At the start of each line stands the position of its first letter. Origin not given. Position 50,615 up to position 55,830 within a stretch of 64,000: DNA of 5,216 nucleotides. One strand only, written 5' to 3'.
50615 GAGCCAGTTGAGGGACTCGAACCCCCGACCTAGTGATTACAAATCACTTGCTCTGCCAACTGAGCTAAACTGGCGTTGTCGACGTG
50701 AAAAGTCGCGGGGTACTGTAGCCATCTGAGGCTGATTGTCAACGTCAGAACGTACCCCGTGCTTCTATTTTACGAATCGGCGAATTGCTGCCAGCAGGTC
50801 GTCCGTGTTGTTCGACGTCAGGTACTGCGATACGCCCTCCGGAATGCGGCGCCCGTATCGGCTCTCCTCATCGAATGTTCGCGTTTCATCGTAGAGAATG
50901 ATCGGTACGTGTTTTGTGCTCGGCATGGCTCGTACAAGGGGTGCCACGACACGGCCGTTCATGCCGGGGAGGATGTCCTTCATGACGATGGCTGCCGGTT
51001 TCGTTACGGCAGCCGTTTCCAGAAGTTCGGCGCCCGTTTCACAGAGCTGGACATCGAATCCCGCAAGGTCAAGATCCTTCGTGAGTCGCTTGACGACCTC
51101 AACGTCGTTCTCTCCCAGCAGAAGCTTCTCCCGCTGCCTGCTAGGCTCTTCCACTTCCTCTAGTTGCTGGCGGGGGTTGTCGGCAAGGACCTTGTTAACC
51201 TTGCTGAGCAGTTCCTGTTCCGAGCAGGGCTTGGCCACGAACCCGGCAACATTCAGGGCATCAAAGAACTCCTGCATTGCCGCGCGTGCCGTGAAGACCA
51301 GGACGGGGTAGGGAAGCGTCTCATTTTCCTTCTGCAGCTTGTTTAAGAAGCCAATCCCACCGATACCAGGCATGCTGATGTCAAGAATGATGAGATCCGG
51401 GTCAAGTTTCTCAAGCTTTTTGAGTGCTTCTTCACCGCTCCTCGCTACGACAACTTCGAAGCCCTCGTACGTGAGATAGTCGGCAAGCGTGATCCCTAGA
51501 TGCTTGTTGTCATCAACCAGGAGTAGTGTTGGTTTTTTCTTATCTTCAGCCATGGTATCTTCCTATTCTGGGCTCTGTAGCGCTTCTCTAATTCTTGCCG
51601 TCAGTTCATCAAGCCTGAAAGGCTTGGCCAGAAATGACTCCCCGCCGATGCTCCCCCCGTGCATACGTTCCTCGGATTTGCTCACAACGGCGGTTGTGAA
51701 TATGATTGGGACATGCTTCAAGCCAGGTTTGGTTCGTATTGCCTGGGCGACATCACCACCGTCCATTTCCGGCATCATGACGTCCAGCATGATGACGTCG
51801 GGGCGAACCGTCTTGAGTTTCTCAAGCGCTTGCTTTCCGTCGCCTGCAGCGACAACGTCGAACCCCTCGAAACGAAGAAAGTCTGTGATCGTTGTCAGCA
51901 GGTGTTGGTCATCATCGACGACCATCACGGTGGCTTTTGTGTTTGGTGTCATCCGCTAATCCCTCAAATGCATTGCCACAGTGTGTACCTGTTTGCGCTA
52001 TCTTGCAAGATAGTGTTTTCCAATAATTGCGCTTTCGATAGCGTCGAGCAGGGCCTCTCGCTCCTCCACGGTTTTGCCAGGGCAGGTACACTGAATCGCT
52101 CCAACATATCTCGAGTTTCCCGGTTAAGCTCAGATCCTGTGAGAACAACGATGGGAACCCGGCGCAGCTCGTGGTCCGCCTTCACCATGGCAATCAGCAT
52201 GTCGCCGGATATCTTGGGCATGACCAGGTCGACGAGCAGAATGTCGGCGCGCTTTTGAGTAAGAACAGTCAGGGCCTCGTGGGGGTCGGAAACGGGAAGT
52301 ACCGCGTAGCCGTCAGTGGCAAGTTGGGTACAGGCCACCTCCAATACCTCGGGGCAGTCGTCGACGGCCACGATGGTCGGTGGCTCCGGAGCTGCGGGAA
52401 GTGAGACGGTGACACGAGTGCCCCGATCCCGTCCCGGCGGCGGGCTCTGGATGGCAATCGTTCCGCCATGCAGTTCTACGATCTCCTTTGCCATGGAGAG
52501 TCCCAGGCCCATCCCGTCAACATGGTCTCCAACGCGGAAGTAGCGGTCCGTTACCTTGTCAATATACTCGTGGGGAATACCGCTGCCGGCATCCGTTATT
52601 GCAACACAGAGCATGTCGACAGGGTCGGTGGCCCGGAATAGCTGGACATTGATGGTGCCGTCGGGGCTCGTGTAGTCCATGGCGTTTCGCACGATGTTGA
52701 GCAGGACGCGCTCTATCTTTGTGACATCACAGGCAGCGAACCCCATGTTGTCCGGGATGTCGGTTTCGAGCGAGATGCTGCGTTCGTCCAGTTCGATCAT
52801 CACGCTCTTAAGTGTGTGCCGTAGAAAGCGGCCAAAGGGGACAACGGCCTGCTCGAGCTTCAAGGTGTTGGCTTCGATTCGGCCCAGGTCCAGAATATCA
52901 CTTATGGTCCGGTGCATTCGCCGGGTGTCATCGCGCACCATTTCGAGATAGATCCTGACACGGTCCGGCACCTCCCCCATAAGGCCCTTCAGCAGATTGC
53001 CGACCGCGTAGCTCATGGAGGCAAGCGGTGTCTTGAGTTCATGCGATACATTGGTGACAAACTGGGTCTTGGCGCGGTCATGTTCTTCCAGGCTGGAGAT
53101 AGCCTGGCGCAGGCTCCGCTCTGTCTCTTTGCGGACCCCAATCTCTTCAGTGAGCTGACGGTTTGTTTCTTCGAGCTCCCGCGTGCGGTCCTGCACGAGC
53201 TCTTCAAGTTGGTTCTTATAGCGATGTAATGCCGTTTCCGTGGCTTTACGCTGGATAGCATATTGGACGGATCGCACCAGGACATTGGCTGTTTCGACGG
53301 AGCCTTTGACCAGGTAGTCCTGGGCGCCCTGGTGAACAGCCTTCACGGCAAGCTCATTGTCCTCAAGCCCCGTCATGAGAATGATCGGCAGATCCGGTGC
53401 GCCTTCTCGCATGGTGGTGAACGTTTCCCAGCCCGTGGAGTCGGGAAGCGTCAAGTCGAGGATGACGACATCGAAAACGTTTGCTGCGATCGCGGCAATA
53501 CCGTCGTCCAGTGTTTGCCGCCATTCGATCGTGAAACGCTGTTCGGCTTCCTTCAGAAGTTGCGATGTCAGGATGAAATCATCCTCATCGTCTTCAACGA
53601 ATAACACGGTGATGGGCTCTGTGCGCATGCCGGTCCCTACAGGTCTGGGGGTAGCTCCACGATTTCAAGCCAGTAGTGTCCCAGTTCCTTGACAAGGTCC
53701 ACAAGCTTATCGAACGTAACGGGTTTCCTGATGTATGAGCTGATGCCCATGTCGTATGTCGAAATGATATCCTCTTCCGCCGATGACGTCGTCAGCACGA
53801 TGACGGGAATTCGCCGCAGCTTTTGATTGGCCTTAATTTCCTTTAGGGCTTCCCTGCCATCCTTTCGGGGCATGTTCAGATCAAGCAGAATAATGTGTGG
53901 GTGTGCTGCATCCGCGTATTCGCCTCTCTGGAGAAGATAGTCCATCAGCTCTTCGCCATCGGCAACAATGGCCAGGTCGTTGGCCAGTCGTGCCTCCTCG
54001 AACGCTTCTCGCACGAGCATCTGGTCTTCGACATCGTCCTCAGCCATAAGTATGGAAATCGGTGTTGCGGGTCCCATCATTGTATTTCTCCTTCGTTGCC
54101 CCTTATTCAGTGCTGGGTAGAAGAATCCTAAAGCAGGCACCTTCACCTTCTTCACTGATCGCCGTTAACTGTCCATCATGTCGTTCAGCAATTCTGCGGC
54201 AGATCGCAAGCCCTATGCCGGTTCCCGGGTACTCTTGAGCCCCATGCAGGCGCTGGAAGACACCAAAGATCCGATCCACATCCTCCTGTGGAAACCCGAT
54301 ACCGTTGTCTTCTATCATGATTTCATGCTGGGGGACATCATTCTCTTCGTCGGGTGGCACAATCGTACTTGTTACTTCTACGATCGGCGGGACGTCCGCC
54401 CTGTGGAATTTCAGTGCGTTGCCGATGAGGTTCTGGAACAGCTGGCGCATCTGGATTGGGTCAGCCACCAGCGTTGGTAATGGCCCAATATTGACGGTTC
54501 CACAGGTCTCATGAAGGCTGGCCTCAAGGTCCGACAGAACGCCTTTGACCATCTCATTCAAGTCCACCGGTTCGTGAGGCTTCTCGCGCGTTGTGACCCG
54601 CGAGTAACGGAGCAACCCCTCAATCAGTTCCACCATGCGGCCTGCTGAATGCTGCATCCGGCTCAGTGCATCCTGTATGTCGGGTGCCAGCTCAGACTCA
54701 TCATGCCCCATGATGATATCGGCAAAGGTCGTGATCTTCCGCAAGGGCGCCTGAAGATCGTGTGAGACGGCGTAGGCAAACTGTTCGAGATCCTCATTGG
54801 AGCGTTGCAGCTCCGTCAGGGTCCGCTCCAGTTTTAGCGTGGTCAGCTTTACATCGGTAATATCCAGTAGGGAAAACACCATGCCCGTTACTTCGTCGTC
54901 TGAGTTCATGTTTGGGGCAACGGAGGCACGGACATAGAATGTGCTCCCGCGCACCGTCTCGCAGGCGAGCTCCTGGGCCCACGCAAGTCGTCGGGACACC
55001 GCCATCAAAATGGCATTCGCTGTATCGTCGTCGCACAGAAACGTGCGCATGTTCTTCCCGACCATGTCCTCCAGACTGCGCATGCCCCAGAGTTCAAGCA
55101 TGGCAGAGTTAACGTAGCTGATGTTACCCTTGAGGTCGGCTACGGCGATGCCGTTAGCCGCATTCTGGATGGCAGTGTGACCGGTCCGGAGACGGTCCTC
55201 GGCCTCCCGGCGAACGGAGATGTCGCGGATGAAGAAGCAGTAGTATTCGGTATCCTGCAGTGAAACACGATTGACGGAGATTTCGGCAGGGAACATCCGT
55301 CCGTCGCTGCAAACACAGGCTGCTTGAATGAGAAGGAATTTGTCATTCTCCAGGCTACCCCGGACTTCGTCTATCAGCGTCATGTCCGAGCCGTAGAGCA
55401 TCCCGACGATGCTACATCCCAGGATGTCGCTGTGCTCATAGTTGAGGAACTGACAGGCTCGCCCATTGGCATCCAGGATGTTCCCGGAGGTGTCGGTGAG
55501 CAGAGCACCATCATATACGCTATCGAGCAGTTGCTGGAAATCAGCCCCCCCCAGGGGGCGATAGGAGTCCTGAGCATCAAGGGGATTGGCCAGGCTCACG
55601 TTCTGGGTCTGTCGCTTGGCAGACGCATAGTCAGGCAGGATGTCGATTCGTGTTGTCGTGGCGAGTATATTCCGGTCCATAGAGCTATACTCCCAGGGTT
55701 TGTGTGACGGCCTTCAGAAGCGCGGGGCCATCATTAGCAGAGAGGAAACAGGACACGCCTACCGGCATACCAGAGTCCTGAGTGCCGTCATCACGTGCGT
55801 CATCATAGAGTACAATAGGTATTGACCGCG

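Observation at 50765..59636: Eight-gene same-strand phosphorelay made only of kinases and receiver-only proteins, with a duplicated [REC-HK-REC + REC-REC] module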

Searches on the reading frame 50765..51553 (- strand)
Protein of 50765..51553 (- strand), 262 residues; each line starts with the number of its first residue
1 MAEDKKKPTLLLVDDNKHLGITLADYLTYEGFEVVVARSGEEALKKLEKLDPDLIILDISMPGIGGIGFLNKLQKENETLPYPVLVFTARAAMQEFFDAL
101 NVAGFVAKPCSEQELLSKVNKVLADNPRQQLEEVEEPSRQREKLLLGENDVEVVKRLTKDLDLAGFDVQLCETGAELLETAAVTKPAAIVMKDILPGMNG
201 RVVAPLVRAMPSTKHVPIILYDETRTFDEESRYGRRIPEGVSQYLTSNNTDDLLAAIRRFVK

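Call 3: search_protein_families(library=pfam, proteins=[window:50765-51553:-], max_evalue=0.01)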
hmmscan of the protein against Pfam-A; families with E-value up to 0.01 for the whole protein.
window:50765-51553:- (262 aa): 1 family
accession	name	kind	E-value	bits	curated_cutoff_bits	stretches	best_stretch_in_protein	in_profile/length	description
PF00072.30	Response_reg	-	6.8e-30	103.9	30.2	2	11-119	2-110/111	Response regulator receiver domain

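Call 68: search_protein_families(library=ncbifam, proteins=[window:50765-51553:-], max_evalue=1e-10)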
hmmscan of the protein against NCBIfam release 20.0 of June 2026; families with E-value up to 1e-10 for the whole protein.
window:50765-51553:- (262 aa): 61 families (the best 25 are shown)
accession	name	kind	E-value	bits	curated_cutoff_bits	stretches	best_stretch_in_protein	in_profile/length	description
TIGR02154.1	PhoB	equivalog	5.3e-27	94.6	296.2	1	8-132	3-129/226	phosphate regulon transcriptional regulator PhoB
NF053854.1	RespRegPhoBBctds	equivalog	4.5e-25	88.3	270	1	10-135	1-127/225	two-component system response regulator PhoB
NF045944.1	ResRegRpaBCyano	equivalog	4.4e-24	85.1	330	1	11-155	1-142/229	response regulator transcription factor RpaB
NF040689.1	MtrAB_MtrA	equivalog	1.8e-23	83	300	1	11-134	2-124/219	MtrAB system response regulator MtrA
NF007135.0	PRK09581.1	equivalog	7e-22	77.9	474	1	10-120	5-117/457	PleD family two-component system response regulator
NF040534.1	resp_reg_YycF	equivalog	7.9e-21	74.4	340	1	10-163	3-156/231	response regulator YycF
NF008199.0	PRK10955.1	equivalog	9.7e-21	74.7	341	1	10-125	4-117/232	envelope stress response regulator transcription factor CpxR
NF008296.0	PRK11083.1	equivalog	3.9e-20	72.2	273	1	6-126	2-121/228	two-component system response regulator CreB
NF045717.1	DVU0259_DivK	exception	4.3e-20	72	160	1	10-123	5-116/117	DVU0259 family response regulator domain-containing protein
NF041733.1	resp_reg_CseB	equivalog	1e-19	70.8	350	1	9-150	2-143/228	two-component system response regulator CseB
NF012023.0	PRK15479.1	equivalog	1.7e-19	70.3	337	1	10-124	3-117/224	transcriptional regulator TctD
NF051850.1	RespRegRprY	equivalog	2.1e-19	69.8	370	1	8-124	5-121/234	response regulator transcription factor RprY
NF045505.1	RR_RssB_Pseudo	equivalog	3.6e-19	69.1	700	1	7-129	5-127/394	two-component system response regulator RssB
NF007005.1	PRK09468.1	equivalog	4.2e-19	68.9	331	1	8-156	4-149/237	osmolarity response regulator transcription factor OmpR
NF007982.1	PRK10710.1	equivalog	7.9e-19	68.2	380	1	1-132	1-131/235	envelope stress response regulator BaeR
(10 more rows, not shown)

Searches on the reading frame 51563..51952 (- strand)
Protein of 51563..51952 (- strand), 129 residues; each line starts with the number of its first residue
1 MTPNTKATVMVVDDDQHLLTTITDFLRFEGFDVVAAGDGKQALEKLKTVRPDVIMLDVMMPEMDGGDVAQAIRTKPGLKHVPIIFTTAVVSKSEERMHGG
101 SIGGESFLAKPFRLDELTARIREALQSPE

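Call 3: search_protein_families(library=pfam, proteins=[window:51563-51952:-], max_evalue=0.01)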
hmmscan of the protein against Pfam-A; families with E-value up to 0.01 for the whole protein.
window:51563-51952:- (129 aa): 1 family
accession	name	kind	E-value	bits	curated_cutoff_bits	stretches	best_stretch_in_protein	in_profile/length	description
PF00072.30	Response_reg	-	9e-27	93.9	30.2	1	9-122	1-111/111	Response regulator receiver domain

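Call 68: search_protein_families(library=ncbifam, proteins=[window:51563-51952:-], max_evalue=1e-10)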
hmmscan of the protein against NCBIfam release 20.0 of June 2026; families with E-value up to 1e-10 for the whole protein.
window:51563-51952:- (129 aa): 73 families (the best 25 are shown)
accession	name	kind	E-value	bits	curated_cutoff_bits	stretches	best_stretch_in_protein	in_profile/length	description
NF045944.1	ResRegRpaBCyano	equivalog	1.5e-26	93.2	330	1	10-125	1-112/229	response regulator transcription factor RpaB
NF007135.0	PRK09581.1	equivalog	1.9e-26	92.9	474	1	7-122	3-117/457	PleD family two-component system response regulator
NF040689.1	MtrAB_MtrA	equivalog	6.2e-26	91.1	300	1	9-126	1-114/219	MtrAB system response regulator MtrA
TIGR02154.1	PhoB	equivalog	3.1e-25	88.8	296.2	1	7-125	3-120/226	phosphate regulon transcriptional regulator PhoB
NF053854.1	RespRegPhoBBctds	equivalog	4.5e-25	88.3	270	1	9-126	1-116/225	two-component system response regulator PhoB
NF040534.1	resp_reg_YycF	equivalog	1.2e-22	80.3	340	1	8-125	2-115/231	response regulator YycF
NF008199.0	PRK10955.1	equivalog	5.4e-22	78.9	341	1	9-126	4-116/232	envelope stress response regulator transcription factor CpxR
NF041866.1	EpsW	equivalog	1.2e-21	76.6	200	1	6-127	5-127/131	exopolysaccharide biosynthesis response regulator EpsW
NF033120.0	vanR_FM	exception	1.6e-21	77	460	1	7-125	4-118/231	vancomycin resistance response regulator transcription factor, VanR-F/VanR-M family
NF008296.0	PRK11083.1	equivalog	1.8e-21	76.6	273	1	5-126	2-119/228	two-component system response regulator CreB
NF051850.1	RespRegRprY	equivalog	4.7e-21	75.3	370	1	6-124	4-119/234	response regulator transcription factor RprY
NF033117.2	vanR_ACDEGLN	exception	2.2e-20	73.2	350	1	9-125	1-113/226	VanR-ABDEGLN family response regulator transcription factor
NF041733.1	resp_reg_CseB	equivalog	2.2e-20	73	350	1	8-126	2-116/228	two-component system response regulator CseB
NF007005.1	PRK09468.1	equivalog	6.3e-20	71.6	331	1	6-125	3-119/237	osmolarity response regulator transcription factor OmpR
NF047465.1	hybrid_HK_LvrA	exception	7.2e-19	67.3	1200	1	5-123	466-582/819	hybrid histidine kinase/response regulator LvrA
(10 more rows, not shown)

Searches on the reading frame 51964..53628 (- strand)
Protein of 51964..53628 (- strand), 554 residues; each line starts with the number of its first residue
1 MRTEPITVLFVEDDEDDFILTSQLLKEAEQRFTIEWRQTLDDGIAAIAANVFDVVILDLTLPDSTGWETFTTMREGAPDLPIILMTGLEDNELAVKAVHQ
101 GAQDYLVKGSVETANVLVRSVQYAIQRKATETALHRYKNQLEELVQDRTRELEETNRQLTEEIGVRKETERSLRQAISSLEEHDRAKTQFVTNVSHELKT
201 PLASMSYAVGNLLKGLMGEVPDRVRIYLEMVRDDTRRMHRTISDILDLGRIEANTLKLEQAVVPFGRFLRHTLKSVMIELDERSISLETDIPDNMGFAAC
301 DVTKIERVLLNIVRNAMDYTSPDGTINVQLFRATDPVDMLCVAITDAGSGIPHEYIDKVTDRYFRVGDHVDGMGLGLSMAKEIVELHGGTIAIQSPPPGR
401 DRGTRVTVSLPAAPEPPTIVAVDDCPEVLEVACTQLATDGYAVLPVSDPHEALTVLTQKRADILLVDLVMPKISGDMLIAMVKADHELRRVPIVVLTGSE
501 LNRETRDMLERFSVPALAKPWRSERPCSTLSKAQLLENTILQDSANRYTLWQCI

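Call 3: search_protein_families(library=pfam, proteins=[window:51964-53628:-], max_evalue=0.01)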
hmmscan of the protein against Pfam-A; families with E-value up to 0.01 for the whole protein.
window:51964-53628:- (554 aa): 4 families
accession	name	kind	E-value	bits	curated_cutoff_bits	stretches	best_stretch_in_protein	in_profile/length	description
PF00072.30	Response_reg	-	2.8e-34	118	30.2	2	8-109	1-100/111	Response regulator receiver domain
PF02518.31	HATPase_c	-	1.4e-23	83.9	26.4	1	301-413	2-110/111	Histidine kinase-, DNA gyrase B-, and HSP90-like ATPase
PF00512.31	HisKA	-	3.3e-16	59.5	26.9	1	186-253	1-65/66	His Kinase A (phospho-acceptor) domain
PF11932.13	DUF3450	-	0.0093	15.7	32.6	0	128-183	57-112/241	Protein of unknown function (DUF3450)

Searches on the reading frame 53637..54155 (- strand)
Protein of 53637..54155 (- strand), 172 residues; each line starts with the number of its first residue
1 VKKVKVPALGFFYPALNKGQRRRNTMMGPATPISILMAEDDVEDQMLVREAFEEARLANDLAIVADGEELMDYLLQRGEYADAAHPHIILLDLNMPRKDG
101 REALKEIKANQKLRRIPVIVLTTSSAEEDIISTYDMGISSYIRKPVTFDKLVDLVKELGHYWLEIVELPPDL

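Call 3: search_protein_families(library=pfam, proteins=[window:53637-54155:-], max_evalue=0.01)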
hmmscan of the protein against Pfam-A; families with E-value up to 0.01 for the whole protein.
window:53637-54155:- (172 aa): 1 family
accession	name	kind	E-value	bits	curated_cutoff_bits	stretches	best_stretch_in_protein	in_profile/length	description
PF00072.30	Response_reg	-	3.7e-19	69.4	30.2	1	35-155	1-110/111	Response regulator receiver domain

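Call 40: search_solved_structures(query=window:53637-54080:-, max_evalue=1e-8)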
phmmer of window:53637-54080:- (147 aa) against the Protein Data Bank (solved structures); distinct sequences matched with E-value up to 1e-8: 75 (the best 60 are shown).
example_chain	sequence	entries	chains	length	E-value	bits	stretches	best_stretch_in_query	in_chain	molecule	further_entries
5te9_A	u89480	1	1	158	2.6e-38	134.6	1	8-145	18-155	Response regulator receiver protein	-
1k68_A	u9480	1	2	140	7.8e-35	123.4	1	10-144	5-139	Phytochrome Response Regulator RcpA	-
1i3c_A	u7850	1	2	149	2.5e-34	121.7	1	7-144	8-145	RESPONSE REGULATOR RCP1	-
1jlk_A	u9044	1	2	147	2.6e-34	121.6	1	7-144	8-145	Response regulator RCP1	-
5ic5_A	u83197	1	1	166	3.3e-31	111.6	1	10-145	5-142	Candidate response regulator, CheY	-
4zyl_A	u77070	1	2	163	4.4e-29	104.7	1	8-144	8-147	RphyB protein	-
5brj_A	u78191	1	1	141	5.8e-29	104.3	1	10-138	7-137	Two component response regulator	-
1k66_A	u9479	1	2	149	1.4e-28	103.1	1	5-144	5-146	Phytochrome Response Regulator RcpB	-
6xvu_A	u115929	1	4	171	5e-23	85.1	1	5-144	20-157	Response regulator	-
8avv_A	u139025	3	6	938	1.3e-21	80.6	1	5-144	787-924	Bacteriophytochrome,Response regulator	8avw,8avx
3heb_A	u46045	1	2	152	3.6e-21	79.1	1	7-144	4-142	Response regulator receiver domain protein (CheY)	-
2qvg_A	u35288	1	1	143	3.8e-13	53.1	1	5-129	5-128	Two component response regulator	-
9xzo_A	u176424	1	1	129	3.5e-12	50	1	17-132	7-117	De novo protein M1X0B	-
5wq0_B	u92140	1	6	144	6.9e-11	45.8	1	61-135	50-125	Stage 0 sporulation protein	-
5uic_A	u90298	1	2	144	1.3e-10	44.9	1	2-133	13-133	Two-component response regulator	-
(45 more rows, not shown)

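Call 68: search_protein_families(library=ncbifam, proteins=[window:53637-54080:-], max_evalue=1e-10)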
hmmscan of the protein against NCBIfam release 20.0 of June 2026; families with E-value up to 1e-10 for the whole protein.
window:53637-54080:- (147 aa): 10 families
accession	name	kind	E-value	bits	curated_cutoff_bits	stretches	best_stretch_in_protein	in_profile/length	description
NF051850.1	RespRegRprY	equivalog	8e-15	54.9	370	1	8-128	5-114/234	response regulator transcription factor RprY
TIGR02154.1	PhoB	equivalog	1.6e-13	50.5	296.2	1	55-131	41-117/226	phosphate regulon transcriptional regulator PhoB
NF007935.0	PRK10651.1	equivalog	6.5e-13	48.4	250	1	18-132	13-122/216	two-component system response regulator NarL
NF038297.2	hybrid_HK_HrmK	equivalog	2.8e-12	46.1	725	1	9-131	492-605/607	hybrid histidine kinase/response regulator HrmK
NF007135.0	PRK09581.1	equivalog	4e-12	45.7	474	1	56-133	42-119/457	PleD family two-component system response regulator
NF007901.0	PRK10610.1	equivalog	1.5e-11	44.6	189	1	39-127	36-117/129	chemotaxis response regulator CheY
NF040689.1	MtrAB_MtrA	equivalog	2e-11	43.6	300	1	31-131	9-110/219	MtrAB system response regulator MtrA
NF045901.1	HisKinLetSLeg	equivalog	2.4e-11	42.4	1650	1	9-129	673-784/906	two-component system sensor histidine kinase LetS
NF008199.0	PRK10955.1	equivalog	3.2e-11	43.6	341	1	10-131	4-112/232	envelope stress response regulator transcription factor CpxR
NF007820.0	PRK10529.1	equivalog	4.9e-11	42.5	325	1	10-127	4-109/225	two-component system response regulator KdpE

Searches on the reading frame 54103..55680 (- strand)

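Call 3: search_protein_families(library=pfam, proteins=[window:54103-55680:-], max_evalue=0.01)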
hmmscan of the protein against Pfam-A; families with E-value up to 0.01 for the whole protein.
window:54103-55680:- (525 aa): 8 families
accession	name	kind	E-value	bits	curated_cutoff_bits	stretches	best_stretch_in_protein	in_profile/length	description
PF02518.31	HATPase_c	-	6.4e-25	88.2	26.4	1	407-524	2-110/111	Histidine kinase-, DNA gyrase B-, and HSP90-like ATPase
PF13426.13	PAS_9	-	2.6e-24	85.9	27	2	176-276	2-103/103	PAS domain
PF00989.32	PAS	-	6.1e-23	81.4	22.6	2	169-274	5-113/113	PAS fold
PF13188.13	PAS_8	-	2.5e-15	56.2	21.8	2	48-96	3-43/65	PAS domain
PF08448.16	PAS_4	-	6.9e-11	42.8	23.1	2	176-278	6-109/110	PAS fold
PF00512.31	HisKA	-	6.4e-10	39.4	26.9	1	298-363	2-64/66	His Kinase A (phospho-acceptor) domain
PF24820.1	Diguanyl_cycl_sensor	-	0.00069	20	28.1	0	171-219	2-49/109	Diguanylate cyclase-like sensor domain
PF08447.18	PAS_3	-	0.0021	18.7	25.6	0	188-268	2-86/89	PAS fold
